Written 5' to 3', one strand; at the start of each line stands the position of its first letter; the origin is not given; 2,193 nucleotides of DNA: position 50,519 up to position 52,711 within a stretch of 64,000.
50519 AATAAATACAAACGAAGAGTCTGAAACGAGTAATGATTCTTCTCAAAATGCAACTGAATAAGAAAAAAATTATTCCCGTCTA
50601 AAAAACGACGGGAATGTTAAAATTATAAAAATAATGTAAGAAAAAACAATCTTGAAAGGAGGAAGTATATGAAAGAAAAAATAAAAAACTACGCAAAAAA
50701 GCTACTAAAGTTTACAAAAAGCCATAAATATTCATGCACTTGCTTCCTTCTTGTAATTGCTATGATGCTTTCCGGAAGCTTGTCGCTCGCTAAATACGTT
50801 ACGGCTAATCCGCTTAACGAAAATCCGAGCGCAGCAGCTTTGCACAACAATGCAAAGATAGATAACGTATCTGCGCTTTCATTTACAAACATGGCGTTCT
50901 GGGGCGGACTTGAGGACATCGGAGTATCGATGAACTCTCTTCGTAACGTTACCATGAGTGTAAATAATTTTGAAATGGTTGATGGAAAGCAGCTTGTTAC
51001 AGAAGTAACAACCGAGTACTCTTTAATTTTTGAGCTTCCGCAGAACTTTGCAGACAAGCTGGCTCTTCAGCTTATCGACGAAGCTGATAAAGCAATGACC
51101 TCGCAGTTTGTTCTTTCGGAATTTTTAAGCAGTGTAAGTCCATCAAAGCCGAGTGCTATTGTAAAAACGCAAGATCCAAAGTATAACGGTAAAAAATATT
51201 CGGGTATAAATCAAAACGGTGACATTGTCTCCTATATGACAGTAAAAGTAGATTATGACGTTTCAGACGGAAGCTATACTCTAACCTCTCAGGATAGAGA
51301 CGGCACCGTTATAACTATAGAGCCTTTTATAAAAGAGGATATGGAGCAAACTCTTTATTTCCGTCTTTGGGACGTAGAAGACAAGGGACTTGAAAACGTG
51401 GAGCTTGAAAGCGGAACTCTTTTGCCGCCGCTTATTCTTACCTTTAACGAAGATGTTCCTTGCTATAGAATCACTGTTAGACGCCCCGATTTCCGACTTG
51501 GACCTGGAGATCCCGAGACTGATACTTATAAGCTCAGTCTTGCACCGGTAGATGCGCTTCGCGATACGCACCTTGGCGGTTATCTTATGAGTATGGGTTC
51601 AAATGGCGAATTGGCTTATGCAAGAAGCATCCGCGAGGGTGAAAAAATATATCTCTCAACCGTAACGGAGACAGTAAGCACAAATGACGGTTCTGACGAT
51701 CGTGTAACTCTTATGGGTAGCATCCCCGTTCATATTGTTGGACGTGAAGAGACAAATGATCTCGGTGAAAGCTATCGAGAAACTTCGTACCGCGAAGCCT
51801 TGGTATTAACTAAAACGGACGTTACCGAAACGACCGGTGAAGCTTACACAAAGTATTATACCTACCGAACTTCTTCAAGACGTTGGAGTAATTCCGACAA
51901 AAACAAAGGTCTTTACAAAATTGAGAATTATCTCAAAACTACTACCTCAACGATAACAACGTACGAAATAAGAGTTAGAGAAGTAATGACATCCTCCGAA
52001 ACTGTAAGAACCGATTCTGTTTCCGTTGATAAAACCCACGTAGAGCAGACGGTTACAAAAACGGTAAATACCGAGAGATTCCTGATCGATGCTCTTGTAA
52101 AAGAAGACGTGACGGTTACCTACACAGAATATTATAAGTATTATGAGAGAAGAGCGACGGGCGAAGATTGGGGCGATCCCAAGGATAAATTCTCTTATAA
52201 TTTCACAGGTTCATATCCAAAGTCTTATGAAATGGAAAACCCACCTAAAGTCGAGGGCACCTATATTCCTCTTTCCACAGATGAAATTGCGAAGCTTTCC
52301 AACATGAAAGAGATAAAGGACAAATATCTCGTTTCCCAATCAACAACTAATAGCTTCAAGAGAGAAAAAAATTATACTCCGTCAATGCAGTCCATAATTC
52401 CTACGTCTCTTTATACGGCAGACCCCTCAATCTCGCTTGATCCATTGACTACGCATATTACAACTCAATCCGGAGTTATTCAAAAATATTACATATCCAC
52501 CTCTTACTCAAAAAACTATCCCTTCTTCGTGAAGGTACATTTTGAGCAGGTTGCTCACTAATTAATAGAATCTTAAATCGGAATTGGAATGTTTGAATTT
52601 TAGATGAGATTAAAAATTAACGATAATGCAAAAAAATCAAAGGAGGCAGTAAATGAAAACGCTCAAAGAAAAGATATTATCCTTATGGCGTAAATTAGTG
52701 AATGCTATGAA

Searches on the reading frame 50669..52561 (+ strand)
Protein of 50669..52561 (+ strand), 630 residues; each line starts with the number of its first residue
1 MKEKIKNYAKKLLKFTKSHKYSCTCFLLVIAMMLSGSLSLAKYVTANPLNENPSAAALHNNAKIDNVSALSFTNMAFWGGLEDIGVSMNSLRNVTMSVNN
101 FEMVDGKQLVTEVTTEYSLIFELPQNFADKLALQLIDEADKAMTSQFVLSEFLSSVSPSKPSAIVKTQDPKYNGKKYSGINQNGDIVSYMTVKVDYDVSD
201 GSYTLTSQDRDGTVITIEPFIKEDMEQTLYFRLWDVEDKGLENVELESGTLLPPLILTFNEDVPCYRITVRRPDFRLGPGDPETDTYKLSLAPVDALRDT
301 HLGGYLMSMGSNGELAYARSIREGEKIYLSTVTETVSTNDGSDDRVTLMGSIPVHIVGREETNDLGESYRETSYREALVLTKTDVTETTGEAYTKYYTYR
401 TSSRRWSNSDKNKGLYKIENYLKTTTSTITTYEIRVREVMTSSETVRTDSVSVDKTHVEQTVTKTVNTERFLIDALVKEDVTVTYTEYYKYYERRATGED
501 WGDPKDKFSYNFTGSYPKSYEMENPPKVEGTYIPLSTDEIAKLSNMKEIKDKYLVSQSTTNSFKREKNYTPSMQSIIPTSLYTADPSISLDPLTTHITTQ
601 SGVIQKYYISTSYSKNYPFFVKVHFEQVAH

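Call 5: search_protein_families(library=pfam, proteins=[window:50669-52561:+], max_evalue=0.1)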
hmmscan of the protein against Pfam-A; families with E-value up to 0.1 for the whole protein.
window:50669-52561:+ (630 aa): 0 families

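Call 6: search_protein_families(library=ncbifam, proteins=[window:50669-52561:+], max_evalue=0.1)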
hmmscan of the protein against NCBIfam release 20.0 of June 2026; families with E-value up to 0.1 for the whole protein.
window:50669-52561:+ (630 aa): 0 families

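Call 82: search_solved_structures(query=A4, max_evalue=10)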
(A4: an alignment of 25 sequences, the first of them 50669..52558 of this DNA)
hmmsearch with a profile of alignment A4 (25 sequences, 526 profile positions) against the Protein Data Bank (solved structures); distinct sequences matched with E-value up to 10: 0.

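Call 93: search_protein_families(library=phrogs, proteins=[window:50669-52558:+], max_evalue=0.01)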
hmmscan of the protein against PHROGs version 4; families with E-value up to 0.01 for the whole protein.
window:50669-52558:+ (630 aa): 0 families
